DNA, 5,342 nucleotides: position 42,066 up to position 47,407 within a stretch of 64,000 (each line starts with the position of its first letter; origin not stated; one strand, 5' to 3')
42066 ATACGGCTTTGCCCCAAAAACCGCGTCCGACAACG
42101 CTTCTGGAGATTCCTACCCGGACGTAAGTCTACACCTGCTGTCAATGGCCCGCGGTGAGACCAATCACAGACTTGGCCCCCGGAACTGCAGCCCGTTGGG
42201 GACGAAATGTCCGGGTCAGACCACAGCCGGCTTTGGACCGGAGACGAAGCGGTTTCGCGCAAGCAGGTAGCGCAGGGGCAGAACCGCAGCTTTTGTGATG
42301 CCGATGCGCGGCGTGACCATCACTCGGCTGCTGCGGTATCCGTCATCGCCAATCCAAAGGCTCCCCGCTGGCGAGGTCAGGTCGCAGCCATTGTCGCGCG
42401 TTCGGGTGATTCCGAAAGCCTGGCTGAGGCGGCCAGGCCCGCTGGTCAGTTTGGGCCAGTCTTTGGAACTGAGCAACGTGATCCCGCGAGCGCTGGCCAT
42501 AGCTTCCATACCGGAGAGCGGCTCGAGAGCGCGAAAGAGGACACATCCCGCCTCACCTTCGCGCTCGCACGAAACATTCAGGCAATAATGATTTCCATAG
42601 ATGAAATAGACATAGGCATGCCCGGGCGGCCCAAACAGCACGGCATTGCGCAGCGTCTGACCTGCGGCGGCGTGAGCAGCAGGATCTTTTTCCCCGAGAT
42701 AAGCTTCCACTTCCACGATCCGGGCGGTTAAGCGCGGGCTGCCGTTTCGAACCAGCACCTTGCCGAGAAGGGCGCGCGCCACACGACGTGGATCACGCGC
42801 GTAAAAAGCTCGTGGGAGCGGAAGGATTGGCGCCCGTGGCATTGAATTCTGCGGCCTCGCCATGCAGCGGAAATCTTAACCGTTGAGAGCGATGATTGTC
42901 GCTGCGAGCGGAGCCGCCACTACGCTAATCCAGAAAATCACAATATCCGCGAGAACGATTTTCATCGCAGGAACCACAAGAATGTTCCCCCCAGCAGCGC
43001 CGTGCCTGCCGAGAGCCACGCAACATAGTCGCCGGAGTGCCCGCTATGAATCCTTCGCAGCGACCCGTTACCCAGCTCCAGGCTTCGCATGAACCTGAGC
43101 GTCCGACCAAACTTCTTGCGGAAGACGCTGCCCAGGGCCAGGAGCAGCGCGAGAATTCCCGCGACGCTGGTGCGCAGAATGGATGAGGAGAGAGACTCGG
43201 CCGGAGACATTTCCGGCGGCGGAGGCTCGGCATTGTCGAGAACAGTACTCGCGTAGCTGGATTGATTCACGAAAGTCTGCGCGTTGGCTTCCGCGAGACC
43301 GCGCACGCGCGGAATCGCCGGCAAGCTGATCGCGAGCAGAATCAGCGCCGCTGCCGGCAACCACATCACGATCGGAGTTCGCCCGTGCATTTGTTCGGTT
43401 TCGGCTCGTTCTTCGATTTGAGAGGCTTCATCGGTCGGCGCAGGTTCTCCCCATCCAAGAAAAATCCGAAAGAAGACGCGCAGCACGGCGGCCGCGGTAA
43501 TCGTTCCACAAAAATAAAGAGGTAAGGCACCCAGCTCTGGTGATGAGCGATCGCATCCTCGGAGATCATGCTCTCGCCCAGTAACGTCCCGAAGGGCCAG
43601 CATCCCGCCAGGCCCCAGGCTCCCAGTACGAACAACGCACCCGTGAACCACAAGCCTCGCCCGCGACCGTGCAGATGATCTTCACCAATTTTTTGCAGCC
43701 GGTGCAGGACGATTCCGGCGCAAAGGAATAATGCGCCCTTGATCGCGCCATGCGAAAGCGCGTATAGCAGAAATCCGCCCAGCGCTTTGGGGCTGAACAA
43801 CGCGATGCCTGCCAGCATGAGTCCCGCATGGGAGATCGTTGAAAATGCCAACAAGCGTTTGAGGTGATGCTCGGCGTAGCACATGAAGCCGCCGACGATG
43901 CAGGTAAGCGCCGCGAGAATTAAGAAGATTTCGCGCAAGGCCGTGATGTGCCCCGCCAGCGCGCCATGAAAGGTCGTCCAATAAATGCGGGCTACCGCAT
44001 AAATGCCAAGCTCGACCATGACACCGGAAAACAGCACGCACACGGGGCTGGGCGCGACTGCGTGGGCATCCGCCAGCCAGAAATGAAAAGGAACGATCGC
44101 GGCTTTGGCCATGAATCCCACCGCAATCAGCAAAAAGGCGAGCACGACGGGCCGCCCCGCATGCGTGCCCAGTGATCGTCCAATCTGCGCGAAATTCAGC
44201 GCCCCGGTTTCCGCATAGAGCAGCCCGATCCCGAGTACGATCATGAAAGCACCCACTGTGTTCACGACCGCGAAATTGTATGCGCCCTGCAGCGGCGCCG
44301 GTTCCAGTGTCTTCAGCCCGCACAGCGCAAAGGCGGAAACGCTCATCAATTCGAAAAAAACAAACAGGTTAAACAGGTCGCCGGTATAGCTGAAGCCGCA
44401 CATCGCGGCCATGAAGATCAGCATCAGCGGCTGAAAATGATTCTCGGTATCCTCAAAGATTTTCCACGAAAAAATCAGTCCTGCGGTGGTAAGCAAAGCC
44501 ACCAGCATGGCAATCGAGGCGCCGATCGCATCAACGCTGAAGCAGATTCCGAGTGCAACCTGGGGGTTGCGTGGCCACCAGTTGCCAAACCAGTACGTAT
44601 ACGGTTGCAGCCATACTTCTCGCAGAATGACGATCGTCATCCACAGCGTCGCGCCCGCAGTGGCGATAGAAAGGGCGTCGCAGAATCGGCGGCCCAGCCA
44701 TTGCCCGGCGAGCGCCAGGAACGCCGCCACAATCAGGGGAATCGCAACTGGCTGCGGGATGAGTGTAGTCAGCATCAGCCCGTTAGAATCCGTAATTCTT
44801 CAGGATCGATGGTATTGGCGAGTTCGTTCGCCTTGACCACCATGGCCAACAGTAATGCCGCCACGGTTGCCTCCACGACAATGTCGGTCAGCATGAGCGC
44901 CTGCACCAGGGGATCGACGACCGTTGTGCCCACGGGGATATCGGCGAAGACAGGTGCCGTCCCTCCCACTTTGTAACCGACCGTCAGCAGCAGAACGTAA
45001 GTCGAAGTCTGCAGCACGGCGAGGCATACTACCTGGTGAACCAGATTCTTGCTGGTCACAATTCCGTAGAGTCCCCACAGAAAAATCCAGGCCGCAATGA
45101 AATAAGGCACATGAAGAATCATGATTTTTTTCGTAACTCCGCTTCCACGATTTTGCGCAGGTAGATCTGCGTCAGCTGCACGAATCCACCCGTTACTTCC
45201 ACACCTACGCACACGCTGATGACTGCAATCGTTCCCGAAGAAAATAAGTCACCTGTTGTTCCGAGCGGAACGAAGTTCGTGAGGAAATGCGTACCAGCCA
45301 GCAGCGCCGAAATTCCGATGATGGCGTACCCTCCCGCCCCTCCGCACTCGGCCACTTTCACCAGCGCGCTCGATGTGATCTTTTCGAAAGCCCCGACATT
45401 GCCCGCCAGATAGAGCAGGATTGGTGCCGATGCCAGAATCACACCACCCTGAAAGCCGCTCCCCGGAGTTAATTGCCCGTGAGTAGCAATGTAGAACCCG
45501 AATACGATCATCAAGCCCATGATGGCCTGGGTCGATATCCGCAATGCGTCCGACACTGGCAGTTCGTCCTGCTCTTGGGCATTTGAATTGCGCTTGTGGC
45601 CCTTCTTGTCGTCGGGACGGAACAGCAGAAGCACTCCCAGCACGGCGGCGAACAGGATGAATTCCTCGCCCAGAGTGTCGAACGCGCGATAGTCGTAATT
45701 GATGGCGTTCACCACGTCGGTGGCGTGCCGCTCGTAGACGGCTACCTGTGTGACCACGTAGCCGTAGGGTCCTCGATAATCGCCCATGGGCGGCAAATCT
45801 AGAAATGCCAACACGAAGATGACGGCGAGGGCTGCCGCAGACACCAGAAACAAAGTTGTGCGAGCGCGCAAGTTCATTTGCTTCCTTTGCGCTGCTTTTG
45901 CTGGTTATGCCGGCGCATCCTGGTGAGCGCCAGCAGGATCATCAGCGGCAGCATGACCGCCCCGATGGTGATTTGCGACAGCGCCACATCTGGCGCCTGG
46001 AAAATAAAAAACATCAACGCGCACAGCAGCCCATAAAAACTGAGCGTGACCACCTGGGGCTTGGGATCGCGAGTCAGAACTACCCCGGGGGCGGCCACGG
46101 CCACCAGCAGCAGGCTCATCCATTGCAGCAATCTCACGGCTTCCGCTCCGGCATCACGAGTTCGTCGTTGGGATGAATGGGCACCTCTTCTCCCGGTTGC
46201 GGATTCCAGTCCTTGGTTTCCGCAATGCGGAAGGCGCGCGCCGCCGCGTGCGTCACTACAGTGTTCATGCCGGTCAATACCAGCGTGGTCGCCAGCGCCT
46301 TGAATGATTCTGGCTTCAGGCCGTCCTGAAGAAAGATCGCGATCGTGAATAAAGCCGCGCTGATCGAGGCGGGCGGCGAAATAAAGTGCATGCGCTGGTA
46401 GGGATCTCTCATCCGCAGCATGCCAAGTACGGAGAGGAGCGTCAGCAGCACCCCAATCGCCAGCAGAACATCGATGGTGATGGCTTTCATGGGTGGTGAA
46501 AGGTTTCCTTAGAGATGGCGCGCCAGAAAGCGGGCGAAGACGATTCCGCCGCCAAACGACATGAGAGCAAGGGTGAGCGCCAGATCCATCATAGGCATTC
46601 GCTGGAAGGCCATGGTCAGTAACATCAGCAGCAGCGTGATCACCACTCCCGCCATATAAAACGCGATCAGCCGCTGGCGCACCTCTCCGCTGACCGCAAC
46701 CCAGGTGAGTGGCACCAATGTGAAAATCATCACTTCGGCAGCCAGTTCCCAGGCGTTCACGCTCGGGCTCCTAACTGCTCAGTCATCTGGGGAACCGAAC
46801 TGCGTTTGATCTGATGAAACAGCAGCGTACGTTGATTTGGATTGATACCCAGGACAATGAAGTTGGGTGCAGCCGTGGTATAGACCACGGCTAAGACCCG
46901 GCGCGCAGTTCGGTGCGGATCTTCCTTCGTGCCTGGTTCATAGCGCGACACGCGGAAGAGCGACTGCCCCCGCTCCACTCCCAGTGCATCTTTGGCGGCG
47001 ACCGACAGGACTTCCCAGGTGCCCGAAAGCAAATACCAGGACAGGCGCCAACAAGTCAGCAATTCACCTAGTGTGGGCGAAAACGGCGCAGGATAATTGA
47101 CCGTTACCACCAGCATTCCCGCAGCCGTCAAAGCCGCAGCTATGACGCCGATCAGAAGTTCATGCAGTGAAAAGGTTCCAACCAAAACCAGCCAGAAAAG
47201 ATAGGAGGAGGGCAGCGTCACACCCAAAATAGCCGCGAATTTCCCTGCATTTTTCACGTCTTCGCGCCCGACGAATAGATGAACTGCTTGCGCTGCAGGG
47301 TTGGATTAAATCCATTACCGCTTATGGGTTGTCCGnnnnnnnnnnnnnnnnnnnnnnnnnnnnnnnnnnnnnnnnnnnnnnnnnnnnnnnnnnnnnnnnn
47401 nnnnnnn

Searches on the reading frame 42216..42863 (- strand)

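Call 23: search_protein_families(library=pfam, proteins=[window:42216-42863:-], max_evalue=0.0001)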
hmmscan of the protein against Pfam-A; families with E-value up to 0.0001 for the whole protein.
window:42216-42863:- (215 aa): 1 family
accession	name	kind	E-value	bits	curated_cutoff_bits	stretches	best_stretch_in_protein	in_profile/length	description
PF02245.21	Pur_DNA_glyco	-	4.7e-63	212.2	27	1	20-204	2-180/181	Methylpurine-DNA glycosylase (MPG)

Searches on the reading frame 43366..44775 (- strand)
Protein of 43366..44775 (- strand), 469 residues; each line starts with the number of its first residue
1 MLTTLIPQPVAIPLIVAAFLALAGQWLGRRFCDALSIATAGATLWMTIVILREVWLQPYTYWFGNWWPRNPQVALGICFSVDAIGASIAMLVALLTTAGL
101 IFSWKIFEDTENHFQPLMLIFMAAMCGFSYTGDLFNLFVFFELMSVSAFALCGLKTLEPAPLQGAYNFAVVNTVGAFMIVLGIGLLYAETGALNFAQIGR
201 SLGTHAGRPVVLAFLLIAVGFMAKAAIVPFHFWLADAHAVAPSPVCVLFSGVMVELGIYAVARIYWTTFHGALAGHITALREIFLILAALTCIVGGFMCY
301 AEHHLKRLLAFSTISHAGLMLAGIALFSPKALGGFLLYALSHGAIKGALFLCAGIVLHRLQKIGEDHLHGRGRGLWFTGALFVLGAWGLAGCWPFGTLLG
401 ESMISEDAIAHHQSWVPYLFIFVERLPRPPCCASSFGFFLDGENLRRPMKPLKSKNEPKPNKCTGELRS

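Call 23: search_protein_families(library=pfam, proteins=[window:43366-44775:-], max_evalue=0.0001)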
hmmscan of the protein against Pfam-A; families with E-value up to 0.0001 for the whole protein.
window:43366-44775:- (469 aa): 1 family
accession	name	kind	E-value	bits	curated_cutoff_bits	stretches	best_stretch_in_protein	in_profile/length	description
PF00361.26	Proton_antipo_M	-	2.2e-48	165.4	21.5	1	132-419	2-286/294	NADH:quinone oxidoreductase/Mrp antiporter, TM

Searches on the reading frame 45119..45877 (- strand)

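Call 23: search_protein_families(library=pfam, proteins=[window:45119-45877:-], max_evalue=0.0001)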
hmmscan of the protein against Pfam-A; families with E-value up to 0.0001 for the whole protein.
window:45119-45877:- (252 aa): 2 families
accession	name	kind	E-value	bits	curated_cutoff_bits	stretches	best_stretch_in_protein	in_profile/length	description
PF04039.18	MnhB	-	7.3e-20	71.9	22.5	1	112-233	2-126/127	Domain related to MnhB subunit of Na+/H+ antiporter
PF20501.3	MbhE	-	5.8e-06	26.7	27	1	42-87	37-82/98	MBH, subunit E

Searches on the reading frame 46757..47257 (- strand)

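Call 24: search_protein_families(library=pfam, proteins=[window:46757-47257:-], max_evalue=0.0001)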
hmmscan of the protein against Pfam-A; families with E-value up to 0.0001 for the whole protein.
window:46757-47257:- (166 aa): 1 family
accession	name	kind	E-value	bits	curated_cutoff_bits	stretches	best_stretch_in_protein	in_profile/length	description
PF01899.21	MNHE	-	8.2e-05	22.9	27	0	19-154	5-126/145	Na+/H+ ion antiporter subunit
